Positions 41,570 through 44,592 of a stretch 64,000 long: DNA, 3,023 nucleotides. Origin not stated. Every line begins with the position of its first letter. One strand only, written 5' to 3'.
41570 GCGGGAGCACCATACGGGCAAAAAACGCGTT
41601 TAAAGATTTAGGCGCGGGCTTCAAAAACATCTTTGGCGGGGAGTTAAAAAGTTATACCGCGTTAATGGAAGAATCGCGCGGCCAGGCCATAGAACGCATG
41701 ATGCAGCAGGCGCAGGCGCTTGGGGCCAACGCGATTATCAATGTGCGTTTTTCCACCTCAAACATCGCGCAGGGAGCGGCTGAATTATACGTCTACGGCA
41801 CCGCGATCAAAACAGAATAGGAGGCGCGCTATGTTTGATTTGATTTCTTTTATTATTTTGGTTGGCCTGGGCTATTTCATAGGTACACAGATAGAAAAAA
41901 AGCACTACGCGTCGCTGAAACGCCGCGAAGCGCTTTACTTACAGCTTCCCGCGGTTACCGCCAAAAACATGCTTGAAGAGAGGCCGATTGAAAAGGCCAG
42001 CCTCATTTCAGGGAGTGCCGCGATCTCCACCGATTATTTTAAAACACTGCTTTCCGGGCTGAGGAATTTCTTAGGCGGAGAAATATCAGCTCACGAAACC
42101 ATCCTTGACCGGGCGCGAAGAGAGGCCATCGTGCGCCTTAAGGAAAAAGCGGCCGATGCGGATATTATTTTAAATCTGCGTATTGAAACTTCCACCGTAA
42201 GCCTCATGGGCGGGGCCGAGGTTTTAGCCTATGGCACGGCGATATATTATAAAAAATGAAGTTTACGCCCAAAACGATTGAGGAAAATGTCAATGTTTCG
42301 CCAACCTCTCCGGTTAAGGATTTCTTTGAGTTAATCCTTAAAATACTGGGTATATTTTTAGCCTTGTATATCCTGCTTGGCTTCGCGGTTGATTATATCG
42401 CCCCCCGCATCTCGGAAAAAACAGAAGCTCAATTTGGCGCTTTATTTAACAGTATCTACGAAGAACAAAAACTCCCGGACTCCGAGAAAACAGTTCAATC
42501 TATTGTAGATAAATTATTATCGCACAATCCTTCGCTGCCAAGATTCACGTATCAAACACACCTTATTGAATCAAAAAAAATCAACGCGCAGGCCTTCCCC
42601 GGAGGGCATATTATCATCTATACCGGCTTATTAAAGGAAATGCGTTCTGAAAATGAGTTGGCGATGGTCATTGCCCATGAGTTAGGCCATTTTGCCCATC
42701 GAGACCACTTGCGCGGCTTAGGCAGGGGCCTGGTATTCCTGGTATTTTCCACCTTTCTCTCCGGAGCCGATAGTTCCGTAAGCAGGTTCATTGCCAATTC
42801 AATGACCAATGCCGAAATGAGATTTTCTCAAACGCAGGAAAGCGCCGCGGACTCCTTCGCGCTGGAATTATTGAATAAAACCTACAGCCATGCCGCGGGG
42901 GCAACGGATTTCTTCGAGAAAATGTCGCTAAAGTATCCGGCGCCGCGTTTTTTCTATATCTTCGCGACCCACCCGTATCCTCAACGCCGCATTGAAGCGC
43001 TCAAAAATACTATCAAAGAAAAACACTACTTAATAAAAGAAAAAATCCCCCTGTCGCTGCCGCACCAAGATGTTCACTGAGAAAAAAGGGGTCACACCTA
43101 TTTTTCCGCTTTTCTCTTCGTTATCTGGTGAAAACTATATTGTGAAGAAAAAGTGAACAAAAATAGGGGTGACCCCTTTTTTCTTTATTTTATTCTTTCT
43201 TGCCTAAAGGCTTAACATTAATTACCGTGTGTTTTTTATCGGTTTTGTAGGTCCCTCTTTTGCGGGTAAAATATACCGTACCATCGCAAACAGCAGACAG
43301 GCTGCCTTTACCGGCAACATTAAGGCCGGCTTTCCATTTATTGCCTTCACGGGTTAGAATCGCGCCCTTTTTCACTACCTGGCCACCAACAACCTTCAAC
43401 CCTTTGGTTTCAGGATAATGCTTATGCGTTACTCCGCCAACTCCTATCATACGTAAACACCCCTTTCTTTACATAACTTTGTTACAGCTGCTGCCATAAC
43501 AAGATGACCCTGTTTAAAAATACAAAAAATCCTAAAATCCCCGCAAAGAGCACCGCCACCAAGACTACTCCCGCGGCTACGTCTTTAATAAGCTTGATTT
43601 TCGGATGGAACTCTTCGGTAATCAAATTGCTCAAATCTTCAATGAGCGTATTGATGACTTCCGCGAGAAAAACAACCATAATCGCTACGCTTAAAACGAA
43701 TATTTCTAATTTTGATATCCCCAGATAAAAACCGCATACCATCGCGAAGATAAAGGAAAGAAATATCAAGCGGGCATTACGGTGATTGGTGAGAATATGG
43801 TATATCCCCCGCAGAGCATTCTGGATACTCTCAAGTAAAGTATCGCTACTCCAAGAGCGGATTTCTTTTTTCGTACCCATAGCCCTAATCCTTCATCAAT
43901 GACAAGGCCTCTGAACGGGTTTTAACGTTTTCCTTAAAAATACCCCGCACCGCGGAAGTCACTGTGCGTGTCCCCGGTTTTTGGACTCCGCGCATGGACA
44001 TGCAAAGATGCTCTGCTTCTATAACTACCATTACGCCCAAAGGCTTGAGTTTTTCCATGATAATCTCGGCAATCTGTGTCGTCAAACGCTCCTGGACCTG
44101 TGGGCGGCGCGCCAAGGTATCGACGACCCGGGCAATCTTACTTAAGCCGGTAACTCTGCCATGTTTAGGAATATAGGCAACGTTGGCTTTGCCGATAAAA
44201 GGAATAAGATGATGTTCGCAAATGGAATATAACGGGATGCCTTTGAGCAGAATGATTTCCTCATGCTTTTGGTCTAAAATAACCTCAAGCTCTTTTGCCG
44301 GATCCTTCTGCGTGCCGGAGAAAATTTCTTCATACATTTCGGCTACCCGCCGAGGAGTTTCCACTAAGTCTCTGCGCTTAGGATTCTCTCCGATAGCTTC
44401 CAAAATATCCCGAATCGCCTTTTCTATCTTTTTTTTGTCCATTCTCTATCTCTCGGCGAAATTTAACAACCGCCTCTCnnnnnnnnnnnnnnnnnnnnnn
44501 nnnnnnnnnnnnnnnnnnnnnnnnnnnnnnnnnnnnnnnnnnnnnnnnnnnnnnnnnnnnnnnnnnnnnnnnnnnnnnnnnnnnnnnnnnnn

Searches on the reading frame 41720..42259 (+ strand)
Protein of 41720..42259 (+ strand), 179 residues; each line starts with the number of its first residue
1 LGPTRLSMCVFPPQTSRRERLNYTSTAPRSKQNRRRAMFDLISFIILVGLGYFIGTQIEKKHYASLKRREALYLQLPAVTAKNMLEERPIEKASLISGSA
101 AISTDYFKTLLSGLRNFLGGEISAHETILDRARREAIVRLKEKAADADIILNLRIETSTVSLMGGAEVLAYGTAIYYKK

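Call 27: search_protein_families(library=pfam, proteins=[window:41720-42259:+], max_evalue=0.0001)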
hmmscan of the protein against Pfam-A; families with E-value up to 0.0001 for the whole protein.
window:41720-42259:+ (179 aa): 1 family
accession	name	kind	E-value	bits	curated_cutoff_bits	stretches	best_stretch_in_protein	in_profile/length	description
PF01906.23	YbjQ_1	-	4.5e-18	66.2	23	1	79-175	3-101/103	Putative heavy-metal-binding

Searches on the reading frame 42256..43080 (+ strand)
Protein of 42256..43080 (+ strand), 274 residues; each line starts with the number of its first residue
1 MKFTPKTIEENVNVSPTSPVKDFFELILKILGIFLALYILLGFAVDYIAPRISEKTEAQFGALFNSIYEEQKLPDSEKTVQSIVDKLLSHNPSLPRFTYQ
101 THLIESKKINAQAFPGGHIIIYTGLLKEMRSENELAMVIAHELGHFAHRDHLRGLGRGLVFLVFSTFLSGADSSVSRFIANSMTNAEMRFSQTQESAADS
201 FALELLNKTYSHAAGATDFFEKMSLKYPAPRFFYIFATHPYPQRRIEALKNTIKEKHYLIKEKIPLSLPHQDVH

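Call 27: search_protein_families(library=pfam, proteins=[window:42256-43080:+], max_evalue=0.0001)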
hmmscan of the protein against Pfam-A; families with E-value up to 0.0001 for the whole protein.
window:42256-43080:+ (274 aa): 1 family
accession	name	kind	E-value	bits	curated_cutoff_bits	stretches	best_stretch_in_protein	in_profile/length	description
PF01435.24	Peptidase_M48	-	1.6e-29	103.5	20.3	1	76-252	3-185/186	Peptidase family M48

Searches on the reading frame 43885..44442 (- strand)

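Call 27: search_protein_families(library=pfam, proteins=[window:43885-44442:-], max_evalue=0.0001)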
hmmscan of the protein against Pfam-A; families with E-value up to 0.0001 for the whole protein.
window:43885-44442:- (185 aa): 1 family
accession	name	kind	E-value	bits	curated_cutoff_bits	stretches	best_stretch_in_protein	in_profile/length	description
PF01227.27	GTP_cyclohydroI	-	3.3e-76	255.2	27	1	6-183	1-178/179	GTP cyclohydrolase I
